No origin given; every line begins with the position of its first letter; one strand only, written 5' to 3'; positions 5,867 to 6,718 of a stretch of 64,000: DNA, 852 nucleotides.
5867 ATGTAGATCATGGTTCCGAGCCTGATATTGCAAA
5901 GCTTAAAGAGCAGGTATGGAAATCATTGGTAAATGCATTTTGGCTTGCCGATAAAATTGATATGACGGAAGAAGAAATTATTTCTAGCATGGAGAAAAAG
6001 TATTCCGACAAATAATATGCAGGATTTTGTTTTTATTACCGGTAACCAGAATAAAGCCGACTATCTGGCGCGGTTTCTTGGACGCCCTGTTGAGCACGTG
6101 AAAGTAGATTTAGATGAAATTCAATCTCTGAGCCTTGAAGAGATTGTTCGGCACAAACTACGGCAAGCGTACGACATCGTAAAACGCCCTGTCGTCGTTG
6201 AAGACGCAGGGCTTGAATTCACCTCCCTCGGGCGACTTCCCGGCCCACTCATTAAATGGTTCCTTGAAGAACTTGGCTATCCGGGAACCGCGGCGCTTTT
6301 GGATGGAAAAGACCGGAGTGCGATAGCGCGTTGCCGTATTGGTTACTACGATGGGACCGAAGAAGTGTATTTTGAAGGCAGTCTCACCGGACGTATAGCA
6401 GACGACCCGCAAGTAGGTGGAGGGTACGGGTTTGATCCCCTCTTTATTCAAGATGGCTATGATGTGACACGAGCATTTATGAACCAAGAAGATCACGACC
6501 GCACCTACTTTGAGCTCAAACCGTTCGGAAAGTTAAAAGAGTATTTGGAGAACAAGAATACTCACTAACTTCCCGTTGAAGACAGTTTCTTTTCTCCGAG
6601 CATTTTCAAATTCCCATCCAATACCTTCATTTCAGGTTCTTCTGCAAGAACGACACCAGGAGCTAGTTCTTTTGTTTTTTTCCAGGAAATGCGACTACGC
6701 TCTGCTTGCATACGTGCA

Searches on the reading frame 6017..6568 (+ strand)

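Call 24: search_protein_families(library=pfam, proteins=[window:6017-6568:+], max_evalue=0.01)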
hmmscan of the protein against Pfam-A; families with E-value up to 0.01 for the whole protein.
window:6017-6568:+ (183 aa): 1 family
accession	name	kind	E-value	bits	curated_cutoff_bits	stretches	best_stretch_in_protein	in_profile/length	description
PF01725.21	Ham1p_like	-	5.7e-31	108.3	22.5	1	5-174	2-184/186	Ham1 family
